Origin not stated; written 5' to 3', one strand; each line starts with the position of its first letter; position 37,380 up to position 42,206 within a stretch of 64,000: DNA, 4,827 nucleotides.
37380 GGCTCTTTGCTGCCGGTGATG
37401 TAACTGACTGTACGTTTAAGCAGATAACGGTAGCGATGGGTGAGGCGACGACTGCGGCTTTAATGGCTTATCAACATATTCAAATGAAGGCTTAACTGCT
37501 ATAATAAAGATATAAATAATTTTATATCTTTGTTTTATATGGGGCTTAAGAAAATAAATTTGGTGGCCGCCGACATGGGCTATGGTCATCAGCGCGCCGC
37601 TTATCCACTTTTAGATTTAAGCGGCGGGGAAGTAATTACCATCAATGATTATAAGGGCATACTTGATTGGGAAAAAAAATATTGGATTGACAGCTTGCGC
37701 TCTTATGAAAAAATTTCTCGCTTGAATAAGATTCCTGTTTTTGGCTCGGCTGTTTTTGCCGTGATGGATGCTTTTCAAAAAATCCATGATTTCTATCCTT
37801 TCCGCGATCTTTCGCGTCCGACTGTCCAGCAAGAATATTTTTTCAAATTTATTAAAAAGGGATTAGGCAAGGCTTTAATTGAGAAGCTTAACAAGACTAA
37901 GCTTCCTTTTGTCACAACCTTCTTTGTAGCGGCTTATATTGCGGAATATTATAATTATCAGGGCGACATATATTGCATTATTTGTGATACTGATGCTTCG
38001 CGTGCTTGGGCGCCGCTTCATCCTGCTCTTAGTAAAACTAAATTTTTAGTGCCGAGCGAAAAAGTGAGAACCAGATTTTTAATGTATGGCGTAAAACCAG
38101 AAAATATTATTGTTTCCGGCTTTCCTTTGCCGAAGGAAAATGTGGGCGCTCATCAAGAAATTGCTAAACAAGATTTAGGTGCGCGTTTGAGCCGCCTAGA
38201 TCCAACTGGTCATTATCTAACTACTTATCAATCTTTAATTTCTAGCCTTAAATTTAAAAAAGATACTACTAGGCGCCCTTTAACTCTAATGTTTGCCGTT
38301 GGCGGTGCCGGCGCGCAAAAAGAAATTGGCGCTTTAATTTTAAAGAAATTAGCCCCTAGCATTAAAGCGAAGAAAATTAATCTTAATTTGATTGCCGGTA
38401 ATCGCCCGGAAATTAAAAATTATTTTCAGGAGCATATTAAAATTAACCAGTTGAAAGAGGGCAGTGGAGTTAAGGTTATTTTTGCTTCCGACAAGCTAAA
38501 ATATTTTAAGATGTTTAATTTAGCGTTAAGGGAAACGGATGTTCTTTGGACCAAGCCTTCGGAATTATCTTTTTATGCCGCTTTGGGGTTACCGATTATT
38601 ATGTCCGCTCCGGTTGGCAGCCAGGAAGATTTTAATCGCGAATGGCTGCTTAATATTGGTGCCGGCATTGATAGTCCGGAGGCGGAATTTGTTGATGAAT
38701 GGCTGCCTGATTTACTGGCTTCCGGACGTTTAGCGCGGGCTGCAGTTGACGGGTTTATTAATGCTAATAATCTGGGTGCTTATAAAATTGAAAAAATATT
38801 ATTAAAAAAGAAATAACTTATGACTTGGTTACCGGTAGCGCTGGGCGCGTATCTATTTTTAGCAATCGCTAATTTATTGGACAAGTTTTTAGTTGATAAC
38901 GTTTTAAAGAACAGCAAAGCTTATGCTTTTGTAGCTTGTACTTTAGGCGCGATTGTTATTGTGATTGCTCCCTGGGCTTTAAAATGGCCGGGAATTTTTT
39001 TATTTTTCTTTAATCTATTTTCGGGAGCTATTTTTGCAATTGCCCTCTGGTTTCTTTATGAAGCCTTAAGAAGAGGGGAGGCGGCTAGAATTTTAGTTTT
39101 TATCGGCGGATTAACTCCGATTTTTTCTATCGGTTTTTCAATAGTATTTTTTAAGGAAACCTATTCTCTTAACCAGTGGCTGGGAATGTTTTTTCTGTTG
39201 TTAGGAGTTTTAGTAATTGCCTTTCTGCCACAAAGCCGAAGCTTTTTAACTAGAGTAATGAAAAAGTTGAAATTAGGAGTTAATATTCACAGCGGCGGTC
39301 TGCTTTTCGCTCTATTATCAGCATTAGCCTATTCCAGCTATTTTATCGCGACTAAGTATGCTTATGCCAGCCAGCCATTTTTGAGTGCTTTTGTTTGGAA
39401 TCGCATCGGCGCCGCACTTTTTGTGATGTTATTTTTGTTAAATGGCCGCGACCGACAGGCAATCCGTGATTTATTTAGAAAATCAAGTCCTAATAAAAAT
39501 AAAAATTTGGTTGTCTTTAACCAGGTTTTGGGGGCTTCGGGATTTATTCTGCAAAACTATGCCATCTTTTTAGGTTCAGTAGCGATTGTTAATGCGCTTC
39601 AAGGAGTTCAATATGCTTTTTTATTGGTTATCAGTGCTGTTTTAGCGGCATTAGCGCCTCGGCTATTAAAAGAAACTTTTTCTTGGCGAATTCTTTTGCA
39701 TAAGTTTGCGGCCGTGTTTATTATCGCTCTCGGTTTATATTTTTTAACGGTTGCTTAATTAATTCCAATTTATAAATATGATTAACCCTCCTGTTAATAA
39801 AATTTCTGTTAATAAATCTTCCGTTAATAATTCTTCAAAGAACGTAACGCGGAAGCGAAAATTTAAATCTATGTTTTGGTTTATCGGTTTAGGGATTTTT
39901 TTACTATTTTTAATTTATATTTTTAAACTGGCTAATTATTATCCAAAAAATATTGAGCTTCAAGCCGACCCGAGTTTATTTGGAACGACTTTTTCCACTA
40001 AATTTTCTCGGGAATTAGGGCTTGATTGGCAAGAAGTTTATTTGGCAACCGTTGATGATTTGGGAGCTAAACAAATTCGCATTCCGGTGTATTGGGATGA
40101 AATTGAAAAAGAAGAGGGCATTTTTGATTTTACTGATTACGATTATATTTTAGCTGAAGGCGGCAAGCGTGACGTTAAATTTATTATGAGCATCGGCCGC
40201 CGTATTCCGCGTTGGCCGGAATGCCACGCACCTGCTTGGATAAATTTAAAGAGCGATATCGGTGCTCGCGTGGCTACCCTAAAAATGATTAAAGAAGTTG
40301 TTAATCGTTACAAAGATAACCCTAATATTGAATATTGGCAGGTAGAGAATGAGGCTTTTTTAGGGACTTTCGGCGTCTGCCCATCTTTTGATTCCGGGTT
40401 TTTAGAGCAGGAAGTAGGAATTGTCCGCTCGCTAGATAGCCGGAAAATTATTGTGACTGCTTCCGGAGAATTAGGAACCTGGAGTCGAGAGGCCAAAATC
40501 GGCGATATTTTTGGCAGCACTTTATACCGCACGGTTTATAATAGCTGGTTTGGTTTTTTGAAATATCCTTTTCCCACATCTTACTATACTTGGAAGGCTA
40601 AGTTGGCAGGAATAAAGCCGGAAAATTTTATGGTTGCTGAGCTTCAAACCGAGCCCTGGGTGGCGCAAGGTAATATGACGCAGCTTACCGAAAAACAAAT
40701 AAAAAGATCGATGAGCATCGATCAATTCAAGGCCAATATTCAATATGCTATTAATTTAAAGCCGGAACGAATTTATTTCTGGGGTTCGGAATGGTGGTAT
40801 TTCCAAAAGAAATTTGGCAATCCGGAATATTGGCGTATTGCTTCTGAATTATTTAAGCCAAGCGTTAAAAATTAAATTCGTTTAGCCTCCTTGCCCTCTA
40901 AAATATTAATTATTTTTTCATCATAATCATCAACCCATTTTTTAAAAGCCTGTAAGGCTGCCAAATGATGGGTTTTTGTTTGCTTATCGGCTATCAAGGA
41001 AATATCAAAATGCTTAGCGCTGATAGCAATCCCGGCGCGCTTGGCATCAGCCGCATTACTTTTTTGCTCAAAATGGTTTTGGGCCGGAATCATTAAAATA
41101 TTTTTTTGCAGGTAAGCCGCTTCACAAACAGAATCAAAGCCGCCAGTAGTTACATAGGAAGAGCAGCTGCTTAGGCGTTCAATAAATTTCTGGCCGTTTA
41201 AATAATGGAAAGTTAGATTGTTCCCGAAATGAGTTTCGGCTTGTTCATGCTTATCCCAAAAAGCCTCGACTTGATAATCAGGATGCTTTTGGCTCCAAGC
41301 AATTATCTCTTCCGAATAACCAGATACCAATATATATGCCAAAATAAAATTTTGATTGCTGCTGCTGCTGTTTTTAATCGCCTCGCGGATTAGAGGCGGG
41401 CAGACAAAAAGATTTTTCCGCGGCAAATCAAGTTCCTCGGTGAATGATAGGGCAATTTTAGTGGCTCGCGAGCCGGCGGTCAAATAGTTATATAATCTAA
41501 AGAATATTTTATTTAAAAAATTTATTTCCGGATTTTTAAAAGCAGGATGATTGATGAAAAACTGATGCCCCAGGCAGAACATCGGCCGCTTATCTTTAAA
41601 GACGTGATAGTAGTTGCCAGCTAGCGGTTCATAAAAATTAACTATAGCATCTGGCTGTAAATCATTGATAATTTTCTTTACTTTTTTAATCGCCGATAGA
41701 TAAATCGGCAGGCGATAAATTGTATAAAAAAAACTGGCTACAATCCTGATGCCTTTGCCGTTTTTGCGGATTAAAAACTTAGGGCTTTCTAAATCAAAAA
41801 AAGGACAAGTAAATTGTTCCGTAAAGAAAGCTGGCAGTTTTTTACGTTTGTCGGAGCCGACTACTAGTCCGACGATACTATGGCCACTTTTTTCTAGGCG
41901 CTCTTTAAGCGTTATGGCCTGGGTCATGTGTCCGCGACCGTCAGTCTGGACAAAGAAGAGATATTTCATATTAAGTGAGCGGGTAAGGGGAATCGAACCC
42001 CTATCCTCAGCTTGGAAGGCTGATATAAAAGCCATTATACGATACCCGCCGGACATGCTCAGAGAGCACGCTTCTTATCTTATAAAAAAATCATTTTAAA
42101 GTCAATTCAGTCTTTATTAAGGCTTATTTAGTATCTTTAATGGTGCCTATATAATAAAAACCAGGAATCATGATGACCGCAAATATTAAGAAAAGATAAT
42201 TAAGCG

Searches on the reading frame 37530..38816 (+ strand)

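Call 60: search_protein_families(library=pfam, proteins=[window:37530-38816:+], max_evalue=0.001)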
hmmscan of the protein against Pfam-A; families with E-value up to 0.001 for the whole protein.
window:37530-38816:+ (428 aa): 1 family
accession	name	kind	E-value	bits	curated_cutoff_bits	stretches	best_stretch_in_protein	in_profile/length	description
PF22053.2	DUF6938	-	4.9e-18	66.1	27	2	241-304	28-91/236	Domain of unknown function (DUF6938)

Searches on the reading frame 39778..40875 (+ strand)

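Call 60: search_protein_families(library=pfam, proteins=[window:39778-40875:+], max_evalue=0.001)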
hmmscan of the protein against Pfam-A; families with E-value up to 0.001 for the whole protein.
window:39778-40875:+ (365 aa): 1 family
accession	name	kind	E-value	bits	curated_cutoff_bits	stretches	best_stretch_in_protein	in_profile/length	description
PF02449.21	Glyco_hydro_42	-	1.3e-05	25.2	21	0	164-194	109-139/376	Beta-galactosidase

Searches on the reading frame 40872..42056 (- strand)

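Call 60: search_protein_families(library=pfam, proteins=[window:40872-42056:-], max_evalue=0.001)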
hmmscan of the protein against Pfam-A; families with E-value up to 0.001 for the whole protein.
window:40872-42056:- (394 aa): 2 families
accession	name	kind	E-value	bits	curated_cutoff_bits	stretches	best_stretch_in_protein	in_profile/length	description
PF13528.12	Glyco_trans_1_3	-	5.2e-21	75.6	25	1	30-353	1-312/322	Glycosyl transferase family 1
PF13439.12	Glyco_transf_4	-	0.00055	20.4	28.5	1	45-200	6-145/170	Glycosyltransferase Family 4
